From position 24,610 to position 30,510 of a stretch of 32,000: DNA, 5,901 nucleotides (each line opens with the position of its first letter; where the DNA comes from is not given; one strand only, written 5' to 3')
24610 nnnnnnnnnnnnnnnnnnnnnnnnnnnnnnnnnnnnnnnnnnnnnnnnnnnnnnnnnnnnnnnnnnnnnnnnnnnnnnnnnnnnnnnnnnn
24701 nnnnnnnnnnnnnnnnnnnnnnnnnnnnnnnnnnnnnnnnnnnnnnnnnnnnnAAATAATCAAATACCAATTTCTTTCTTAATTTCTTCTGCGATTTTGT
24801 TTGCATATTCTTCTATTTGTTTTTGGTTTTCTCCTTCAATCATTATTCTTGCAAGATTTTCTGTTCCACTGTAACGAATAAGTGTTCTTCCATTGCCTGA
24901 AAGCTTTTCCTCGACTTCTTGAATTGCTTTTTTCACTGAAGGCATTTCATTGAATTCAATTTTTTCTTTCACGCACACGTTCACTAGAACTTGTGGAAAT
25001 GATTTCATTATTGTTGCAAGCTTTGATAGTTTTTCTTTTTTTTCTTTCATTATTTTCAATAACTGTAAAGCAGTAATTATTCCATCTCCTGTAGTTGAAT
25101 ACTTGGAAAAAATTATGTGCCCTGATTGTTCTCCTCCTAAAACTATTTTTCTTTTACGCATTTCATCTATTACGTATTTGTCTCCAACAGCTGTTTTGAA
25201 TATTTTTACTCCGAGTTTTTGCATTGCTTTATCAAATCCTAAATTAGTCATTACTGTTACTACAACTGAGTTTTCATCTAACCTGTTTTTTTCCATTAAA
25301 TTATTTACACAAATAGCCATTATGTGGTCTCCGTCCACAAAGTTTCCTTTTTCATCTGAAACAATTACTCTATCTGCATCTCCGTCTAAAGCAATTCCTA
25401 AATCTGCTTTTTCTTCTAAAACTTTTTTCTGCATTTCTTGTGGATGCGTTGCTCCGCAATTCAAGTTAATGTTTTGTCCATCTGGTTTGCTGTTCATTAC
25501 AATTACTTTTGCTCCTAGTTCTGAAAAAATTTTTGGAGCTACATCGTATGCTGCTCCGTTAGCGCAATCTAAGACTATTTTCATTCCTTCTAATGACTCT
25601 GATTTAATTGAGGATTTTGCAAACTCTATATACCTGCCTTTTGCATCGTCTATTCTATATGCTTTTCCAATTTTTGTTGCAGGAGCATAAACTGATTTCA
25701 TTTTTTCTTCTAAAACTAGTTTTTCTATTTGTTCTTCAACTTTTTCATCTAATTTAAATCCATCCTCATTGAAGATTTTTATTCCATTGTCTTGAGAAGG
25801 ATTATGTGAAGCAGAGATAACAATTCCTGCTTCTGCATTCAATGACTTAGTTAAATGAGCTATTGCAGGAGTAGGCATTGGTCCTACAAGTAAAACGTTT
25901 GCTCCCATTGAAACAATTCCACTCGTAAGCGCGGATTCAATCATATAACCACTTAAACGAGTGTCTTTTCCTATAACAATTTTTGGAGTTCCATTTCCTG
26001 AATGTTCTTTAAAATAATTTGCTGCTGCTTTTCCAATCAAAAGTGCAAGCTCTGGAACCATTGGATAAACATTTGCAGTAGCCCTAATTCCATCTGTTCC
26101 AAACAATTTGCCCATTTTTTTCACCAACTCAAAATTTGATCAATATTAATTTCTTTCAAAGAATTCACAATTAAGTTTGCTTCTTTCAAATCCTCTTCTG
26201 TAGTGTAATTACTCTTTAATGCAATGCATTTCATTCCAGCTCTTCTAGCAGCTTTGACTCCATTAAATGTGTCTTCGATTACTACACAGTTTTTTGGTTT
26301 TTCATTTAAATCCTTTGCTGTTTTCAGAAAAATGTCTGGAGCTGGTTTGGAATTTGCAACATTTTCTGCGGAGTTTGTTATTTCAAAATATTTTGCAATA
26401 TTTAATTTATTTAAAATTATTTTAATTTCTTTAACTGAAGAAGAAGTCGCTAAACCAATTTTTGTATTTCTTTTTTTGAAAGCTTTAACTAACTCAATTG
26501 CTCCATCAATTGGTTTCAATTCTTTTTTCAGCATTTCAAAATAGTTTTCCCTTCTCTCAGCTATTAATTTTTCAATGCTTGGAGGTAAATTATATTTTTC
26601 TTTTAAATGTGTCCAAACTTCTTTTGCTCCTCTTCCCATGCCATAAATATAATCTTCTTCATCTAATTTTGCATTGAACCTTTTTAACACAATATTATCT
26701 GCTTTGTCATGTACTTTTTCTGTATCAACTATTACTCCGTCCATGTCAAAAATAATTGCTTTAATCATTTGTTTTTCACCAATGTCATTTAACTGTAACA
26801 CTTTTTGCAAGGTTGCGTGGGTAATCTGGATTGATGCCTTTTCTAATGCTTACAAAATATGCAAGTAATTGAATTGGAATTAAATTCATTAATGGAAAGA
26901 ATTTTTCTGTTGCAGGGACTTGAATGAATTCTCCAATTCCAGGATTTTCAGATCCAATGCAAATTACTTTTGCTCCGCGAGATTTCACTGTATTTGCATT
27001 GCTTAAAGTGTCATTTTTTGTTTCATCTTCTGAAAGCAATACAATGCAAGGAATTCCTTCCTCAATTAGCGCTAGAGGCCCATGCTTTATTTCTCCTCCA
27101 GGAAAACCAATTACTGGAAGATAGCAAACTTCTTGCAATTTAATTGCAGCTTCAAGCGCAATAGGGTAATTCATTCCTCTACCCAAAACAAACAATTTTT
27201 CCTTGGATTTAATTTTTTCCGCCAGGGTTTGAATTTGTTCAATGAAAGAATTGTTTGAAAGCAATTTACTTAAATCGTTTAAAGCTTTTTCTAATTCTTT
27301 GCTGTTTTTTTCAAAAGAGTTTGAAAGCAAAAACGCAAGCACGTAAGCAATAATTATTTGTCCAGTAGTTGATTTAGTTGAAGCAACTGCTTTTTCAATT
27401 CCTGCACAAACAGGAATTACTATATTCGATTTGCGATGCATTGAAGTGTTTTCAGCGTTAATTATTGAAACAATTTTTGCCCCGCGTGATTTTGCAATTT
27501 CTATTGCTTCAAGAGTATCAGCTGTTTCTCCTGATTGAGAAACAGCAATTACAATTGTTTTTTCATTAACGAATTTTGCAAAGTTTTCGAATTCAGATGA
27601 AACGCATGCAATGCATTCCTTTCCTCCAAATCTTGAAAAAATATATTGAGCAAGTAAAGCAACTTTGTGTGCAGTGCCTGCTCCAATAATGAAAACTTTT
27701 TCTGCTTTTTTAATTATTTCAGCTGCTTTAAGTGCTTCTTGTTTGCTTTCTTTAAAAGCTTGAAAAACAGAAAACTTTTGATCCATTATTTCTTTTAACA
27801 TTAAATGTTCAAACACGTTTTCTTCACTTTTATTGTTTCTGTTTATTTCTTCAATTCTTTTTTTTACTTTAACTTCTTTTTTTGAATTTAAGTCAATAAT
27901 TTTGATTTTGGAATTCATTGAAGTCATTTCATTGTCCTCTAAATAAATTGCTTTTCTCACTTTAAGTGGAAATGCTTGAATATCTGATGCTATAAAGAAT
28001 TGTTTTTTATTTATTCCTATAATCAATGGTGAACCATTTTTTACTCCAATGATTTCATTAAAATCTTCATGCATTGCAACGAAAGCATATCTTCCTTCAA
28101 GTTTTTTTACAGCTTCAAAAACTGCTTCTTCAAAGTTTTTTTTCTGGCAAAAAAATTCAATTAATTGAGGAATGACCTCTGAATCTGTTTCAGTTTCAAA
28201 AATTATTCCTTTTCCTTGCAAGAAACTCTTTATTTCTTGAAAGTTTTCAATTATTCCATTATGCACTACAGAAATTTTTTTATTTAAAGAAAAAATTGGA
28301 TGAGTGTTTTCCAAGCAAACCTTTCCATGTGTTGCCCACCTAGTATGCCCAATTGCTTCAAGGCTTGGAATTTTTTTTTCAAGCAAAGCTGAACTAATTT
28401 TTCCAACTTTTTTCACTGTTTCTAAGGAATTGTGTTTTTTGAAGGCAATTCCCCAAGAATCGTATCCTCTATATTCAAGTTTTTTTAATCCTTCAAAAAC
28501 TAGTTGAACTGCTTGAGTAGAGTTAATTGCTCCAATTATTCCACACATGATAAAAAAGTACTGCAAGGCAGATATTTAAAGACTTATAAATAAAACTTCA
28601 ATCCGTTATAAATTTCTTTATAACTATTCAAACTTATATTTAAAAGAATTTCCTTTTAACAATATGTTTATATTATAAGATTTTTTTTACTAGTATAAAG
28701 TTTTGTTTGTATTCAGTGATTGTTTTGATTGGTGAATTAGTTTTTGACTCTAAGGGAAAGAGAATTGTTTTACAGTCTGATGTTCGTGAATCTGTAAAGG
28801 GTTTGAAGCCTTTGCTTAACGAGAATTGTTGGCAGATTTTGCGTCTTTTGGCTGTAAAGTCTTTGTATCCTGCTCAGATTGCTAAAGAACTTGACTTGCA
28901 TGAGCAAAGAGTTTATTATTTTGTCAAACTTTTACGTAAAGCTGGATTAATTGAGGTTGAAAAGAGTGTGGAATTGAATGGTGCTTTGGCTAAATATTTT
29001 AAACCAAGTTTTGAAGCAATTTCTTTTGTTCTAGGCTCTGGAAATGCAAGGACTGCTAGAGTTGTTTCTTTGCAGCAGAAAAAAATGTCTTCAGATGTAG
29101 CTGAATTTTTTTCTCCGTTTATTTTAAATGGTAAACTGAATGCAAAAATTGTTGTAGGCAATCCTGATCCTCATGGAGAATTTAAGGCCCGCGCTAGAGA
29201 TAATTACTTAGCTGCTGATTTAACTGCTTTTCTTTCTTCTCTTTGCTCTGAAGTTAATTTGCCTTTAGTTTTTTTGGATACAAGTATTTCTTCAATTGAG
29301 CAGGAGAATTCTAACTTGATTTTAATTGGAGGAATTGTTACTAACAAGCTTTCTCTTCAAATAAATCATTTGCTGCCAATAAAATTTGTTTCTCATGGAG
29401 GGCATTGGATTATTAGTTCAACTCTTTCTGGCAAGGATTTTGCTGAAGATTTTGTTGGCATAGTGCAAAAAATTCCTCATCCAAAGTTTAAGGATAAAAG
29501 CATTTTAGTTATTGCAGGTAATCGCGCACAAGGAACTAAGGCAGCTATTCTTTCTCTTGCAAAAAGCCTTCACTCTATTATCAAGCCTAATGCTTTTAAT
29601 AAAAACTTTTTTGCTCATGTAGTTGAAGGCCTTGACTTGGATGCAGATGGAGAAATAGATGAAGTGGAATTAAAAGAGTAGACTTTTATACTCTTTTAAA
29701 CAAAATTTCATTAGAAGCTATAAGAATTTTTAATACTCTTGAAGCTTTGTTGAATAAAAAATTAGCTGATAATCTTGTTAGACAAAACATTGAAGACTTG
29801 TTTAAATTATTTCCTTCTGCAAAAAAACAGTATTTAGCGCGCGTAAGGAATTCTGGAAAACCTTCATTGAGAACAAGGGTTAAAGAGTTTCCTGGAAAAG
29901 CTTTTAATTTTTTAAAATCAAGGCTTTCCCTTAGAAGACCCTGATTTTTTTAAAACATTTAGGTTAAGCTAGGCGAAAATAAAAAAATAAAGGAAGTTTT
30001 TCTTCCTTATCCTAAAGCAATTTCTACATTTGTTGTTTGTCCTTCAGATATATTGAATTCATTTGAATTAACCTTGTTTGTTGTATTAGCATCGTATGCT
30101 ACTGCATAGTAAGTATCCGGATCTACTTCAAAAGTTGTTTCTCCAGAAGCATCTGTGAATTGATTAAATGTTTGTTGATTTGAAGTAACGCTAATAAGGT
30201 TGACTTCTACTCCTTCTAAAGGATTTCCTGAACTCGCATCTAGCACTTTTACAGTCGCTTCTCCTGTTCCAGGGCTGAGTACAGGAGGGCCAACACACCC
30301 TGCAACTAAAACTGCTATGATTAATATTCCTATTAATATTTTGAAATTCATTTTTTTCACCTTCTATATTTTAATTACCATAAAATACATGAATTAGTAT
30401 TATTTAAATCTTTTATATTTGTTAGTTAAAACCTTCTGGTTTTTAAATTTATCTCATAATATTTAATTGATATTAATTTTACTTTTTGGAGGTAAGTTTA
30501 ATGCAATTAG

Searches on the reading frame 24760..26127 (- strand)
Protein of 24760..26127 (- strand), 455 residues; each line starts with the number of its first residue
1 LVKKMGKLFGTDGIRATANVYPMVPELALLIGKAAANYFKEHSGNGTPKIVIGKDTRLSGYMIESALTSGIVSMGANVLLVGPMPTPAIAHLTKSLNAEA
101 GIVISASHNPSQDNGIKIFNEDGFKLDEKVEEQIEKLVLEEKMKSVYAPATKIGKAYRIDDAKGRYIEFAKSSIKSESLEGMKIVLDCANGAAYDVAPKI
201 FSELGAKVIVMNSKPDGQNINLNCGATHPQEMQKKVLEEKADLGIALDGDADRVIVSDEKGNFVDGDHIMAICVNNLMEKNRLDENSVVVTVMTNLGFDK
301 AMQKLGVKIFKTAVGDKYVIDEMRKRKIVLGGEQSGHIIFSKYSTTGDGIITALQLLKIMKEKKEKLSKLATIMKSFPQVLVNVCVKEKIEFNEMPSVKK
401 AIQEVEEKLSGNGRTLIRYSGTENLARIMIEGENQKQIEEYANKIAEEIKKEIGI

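Call 15: search_protein_families(library=pfam, proteins=[window:24760-26127:-], max_evalue=0.001)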
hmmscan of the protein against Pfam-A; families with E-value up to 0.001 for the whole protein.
window:24760-26127:- (455 aa): 4 families
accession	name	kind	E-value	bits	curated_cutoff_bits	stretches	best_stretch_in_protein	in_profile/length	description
PF02878.22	PGM_PMM_I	-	1.4e-45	154.8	22.5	1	7-142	2-135/138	Phosphoglucomutase/phosphomannomutase, alpha/beta/alpha domain I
PF02880.22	PGM_PMM_III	-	3e-39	134.1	20.7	1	265-375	1-113/115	Phosphoglucomutase/phosphomannomutase, alpha/beta/alpha domain III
PF02879.22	PGM_PMM_II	-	7.3e-20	71.9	29.3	1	165-261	2-103/103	Phosphoglucomutase/phosphomannomutase, alpha/beta/alpha domain II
PF00408.26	PGM_PMM_IV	-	2.4e-17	63.2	23.1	1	381-447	1-67/68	Phosphoglucomutase/phosphomannomutase, C-terminal domain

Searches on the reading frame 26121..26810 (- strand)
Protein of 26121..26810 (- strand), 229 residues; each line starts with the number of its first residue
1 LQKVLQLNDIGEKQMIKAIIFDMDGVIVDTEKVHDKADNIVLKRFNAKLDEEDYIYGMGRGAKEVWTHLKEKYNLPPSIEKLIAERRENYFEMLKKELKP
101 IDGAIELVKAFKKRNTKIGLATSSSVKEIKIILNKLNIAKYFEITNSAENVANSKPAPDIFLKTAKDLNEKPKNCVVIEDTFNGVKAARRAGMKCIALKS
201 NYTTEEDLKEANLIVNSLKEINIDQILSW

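Call 15: search_protein_families(library=pfam, proteins=[window:26121-26810:-], max_evalue=0.001)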
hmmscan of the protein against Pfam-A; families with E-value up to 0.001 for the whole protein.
window:26121-26810:- (229 aa): 4 families
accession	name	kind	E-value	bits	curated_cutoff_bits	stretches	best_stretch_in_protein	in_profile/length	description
PF13419.12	HAD_2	-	1.9e-36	126.3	23.8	1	19-197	1-177/178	Haloacid dehalogenase-like hydrolase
PF00702.32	Hydrolase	-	1e-31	111.3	26.4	1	16-192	1-191/191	haloacid dehalogenase-like hydrolase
PF13242.12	Hydrolase_like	-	3.9e-09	36.7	22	1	154-220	3-74/75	HAD-hyrolase-like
PF13344.12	Hydrolase_6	-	3.7e-05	24.1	27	0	94-166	9-78/101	Haloacid dehalogenase-like hydrolase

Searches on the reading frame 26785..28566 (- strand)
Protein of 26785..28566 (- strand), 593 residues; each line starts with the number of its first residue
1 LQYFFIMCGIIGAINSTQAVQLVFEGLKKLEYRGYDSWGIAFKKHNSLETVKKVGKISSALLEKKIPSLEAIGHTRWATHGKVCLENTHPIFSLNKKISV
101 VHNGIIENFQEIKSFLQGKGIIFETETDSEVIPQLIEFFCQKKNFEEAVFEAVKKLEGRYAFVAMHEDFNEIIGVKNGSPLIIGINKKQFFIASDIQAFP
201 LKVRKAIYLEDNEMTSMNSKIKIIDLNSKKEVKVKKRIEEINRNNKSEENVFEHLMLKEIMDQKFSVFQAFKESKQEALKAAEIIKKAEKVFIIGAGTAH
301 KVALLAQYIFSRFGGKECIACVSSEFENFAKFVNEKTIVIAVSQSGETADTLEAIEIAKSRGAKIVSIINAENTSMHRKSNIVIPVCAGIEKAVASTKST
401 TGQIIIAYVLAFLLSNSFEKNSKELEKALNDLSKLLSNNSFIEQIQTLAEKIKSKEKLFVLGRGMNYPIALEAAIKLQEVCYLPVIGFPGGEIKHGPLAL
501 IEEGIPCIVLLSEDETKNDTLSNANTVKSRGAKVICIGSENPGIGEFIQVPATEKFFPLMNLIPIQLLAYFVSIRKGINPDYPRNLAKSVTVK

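Call 15: search_protein_families(library=pfam, proteins=[window:26785-28566:-], max_evalue=0.001)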
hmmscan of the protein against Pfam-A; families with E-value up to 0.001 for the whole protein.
window:26785-28566:- (593 aa): 5 families
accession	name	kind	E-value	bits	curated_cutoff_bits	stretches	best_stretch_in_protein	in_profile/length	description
PF01380.27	SIS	-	3.7e-40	137.2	25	2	285-411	2-129/131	SIS domain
PF13522.11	GATase_6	-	7.2e-16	58.8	27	1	71-195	13-130/130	Glutamine amidotransferase domain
PF13537.11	GATase_7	-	3.1e-15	56.7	25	1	87-199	12-121/123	Glutamine amidotransferase domain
PF13230.11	GATase_4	-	1.1e-07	31.5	23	1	7-142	1-144/272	Glutamine amidotransferases class-II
PF13580.11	SIS_2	-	8.3e-06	26.3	27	0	333-368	101-136/138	SIS domain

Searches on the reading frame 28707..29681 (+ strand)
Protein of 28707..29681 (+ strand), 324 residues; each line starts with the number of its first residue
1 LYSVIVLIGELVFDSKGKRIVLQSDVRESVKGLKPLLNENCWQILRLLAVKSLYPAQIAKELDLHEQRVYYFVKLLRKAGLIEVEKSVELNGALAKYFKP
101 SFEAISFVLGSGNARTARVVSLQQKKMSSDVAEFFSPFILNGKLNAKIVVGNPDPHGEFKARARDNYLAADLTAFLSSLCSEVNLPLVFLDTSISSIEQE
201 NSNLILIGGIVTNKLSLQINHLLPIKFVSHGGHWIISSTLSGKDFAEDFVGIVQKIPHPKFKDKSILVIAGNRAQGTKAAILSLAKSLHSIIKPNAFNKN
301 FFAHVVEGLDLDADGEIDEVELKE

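Call 15: search_protein_families(library=pfam, proteins=[window:28707-29681:+], max_evalue=0.001)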
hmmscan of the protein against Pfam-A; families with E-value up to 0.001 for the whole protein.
window:28707-29681:+ (324 aa): 4 families
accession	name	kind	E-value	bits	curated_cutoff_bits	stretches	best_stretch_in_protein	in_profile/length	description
PF05124.17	S_layer_C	-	4.2e-13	49.8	23.9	1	181-287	90-176/177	S-layer like family, outer domain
PF12840.13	HTH_20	-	8e-06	26.2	27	1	36-85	1-51/51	Helix-turn-helix domain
PF12802.13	MarR_2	-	0.00011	22.7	27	1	40-87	6-55/61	MarR family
PF01022.26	HTH_5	-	0.00027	21.2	22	1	43-83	6-46/47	Bacterial regulatory protein, arsR family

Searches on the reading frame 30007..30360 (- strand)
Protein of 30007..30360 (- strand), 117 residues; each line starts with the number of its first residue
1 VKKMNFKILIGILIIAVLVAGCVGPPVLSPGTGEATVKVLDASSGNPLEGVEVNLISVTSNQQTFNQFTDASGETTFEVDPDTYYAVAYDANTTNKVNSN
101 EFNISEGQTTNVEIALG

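Call 15: search_protein_families(library=pfam, proteins=[window:30007-30360:-], max_evalue=0.001)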
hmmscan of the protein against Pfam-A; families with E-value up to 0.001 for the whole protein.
window:30007-30360:- (117 aa): 3 families
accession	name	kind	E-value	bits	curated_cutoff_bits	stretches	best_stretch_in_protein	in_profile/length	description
PF13620.12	CarboxypepD_reg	-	2.6e-08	34.5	32.3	1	37-116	4-81/82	Carboxypeptidase regulatory-like domain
PF11974.14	bMG3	-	5.9e-06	26.6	34.9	1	31-94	11-80/103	Bacterial alpha-2-macroglobulin MG3 domain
PF17802.7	SpaA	-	9.2e-05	23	23.1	1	35-113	3-86/91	Prealbumin-like fold domain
